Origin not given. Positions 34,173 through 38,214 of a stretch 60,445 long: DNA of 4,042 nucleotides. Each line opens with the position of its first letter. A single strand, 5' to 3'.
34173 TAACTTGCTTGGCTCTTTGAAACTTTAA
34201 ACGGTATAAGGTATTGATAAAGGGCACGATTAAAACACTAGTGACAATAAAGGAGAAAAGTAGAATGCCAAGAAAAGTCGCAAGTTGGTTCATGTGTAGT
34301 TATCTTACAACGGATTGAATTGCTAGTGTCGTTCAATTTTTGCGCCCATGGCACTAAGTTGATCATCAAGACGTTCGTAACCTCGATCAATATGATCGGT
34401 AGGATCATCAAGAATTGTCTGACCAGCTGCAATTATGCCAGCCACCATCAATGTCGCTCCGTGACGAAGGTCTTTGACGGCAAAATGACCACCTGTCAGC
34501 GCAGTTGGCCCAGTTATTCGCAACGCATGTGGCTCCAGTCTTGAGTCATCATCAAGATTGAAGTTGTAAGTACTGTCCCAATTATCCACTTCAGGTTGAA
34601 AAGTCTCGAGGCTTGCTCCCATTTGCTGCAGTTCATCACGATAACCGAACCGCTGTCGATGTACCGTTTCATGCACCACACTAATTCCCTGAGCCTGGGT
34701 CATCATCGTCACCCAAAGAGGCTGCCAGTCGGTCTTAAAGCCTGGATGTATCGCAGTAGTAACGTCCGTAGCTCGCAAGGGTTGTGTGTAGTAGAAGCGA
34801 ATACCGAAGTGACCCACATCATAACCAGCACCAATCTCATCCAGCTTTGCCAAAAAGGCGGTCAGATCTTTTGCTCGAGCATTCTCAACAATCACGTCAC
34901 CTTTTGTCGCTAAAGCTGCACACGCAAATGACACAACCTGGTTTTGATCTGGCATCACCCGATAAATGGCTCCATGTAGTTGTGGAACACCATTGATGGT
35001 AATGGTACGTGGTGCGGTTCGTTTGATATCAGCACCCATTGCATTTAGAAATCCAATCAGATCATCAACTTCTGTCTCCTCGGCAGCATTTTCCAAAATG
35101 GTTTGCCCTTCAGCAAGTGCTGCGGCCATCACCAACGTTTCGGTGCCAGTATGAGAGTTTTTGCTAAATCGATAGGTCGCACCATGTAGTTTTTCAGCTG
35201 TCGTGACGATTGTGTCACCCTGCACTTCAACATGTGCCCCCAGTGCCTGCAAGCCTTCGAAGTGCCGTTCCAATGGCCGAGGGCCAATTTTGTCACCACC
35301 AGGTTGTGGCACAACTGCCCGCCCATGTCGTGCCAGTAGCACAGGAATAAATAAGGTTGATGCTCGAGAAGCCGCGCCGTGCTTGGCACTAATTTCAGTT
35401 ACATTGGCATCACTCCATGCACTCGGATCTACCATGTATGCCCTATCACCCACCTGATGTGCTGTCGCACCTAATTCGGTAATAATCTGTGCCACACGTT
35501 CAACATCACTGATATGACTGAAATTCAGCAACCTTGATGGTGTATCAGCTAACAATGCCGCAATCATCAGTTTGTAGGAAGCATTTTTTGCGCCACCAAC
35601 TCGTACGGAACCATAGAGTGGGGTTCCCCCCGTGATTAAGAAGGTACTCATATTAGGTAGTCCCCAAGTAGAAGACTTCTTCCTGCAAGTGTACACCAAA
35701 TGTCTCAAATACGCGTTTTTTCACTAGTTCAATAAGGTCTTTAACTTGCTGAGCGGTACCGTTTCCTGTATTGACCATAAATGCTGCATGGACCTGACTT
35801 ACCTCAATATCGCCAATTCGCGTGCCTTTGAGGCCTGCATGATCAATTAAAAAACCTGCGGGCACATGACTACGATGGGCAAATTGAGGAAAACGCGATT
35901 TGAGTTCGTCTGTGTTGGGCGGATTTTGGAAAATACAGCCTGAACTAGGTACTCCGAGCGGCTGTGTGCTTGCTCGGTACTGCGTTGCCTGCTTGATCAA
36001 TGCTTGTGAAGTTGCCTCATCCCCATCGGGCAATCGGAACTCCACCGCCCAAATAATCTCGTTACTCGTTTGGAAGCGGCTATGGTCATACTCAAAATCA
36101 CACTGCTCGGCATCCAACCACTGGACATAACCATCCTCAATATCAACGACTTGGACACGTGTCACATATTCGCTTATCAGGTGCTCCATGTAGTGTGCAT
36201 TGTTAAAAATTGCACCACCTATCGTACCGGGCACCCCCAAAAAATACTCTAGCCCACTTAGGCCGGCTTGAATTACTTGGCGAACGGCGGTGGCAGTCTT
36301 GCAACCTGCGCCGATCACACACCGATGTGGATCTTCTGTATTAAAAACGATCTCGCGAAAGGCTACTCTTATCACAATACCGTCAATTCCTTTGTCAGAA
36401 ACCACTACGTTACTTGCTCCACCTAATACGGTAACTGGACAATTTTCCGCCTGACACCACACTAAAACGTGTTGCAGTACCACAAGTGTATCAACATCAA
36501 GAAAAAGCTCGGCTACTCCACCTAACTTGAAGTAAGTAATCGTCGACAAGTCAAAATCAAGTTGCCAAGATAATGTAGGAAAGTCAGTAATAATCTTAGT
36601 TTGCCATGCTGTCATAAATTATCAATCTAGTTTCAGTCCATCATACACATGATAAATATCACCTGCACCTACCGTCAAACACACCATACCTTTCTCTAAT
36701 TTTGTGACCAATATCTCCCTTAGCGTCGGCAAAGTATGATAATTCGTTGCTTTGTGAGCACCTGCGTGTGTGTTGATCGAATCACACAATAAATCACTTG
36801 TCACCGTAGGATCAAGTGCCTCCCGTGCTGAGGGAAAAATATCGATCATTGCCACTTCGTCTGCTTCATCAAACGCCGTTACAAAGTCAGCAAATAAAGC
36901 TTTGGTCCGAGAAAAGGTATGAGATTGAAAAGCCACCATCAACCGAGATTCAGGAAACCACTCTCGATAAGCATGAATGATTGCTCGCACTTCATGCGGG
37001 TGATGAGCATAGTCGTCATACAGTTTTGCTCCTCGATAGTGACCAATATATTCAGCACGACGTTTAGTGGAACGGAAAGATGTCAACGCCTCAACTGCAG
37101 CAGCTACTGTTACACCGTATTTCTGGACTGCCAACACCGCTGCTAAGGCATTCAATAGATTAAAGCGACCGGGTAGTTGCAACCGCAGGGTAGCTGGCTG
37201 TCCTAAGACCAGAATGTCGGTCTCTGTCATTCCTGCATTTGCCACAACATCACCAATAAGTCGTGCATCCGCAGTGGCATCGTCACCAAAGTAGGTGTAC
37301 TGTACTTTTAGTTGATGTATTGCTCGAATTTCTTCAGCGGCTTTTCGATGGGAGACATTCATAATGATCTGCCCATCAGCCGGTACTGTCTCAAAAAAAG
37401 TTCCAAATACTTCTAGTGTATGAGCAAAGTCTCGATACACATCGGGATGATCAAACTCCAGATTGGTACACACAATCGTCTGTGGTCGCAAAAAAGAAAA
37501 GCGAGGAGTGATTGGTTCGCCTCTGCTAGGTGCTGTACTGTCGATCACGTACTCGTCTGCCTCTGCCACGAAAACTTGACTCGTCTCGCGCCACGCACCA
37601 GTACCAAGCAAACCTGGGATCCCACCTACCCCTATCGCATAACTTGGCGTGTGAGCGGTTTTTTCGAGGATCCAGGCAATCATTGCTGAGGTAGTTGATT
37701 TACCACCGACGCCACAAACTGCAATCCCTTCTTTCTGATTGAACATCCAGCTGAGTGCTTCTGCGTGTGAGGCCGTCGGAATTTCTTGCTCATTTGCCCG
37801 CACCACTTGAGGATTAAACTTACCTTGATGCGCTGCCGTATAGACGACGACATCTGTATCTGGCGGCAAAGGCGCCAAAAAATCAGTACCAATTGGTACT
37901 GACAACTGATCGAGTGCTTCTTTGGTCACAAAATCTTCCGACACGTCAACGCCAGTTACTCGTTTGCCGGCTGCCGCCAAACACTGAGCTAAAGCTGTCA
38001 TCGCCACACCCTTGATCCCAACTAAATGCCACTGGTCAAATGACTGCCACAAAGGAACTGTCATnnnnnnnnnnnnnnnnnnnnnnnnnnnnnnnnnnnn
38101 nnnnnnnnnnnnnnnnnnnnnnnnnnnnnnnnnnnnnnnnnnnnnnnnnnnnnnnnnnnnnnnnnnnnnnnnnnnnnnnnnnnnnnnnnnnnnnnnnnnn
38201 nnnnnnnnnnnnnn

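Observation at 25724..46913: A shared minimal T-box architecture: 6-bp stem plus C-N-[codon]-A hexaloop, reprogrammed for Ile and Gly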

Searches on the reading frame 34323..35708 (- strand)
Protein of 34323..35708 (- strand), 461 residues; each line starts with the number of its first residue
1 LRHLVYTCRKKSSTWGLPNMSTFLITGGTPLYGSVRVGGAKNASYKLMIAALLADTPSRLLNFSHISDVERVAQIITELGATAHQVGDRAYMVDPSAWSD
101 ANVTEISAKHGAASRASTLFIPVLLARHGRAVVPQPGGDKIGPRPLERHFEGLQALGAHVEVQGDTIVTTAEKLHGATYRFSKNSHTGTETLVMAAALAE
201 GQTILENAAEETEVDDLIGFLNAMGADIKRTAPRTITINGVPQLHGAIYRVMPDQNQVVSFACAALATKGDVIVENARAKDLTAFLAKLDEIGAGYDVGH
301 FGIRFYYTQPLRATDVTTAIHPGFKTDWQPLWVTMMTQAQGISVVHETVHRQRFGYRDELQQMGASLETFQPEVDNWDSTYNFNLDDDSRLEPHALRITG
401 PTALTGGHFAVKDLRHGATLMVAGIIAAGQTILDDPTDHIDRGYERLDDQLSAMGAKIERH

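Call 47: search_protein_families(library=pfam, proteins=[window:34323-35708:-], max_evalue=0.00001)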
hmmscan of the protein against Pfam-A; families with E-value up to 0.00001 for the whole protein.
window:34323-35708:- (461 aa): 1 family
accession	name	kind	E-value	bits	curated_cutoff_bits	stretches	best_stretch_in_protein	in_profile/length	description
PF00275.25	EPSP_synthase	-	1.1e-68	232.3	22.8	1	26-451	2-417/417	EPSP synthase (3-phosphoshikimate 1-carboxyvinyltransferase)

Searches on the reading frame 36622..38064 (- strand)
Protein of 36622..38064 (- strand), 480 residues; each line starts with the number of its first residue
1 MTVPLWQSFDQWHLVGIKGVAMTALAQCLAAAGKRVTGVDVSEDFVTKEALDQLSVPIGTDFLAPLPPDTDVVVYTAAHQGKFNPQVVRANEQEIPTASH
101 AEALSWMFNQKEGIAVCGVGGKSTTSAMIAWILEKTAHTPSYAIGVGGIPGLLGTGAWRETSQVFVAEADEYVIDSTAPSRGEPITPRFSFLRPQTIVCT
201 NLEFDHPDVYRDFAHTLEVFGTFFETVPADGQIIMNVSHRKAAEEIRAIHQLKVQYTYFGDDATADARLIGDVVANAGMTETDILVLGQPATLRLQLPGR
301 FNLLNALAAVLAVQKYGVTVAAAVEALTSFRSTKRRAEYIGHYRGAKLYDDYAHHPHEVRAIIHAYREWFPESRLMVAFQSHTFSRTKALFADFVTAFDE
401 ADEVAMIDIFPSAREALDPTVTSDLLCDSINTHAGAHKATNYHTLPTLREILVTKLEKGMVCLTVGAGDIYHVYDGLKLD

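Call 47: search_protein_families(library=pfam, proteins=[window:36622-38064:-], max_evalue=0.00001)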
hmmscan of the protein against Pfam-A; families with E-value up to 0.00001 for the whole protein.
window:36622-38064:- (480 aa): 3 families
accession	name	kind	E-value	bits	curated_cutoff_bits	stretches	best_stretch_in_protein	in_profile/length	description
PF08245.18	Mur_ligase_M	-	5e-16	59.7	24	1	116-312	1-199/200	Mur ligase middle domain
PF02875.26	Mur_ligase_C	-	5.1e-16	60.1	28.4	1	335-468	1-127/127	Mur ligase, glutamate ligase domain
PF01225.30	Mur_ligase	-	3.1e-11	43.9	21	1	13-111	3-94/95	Mur ligase family, catalytic domain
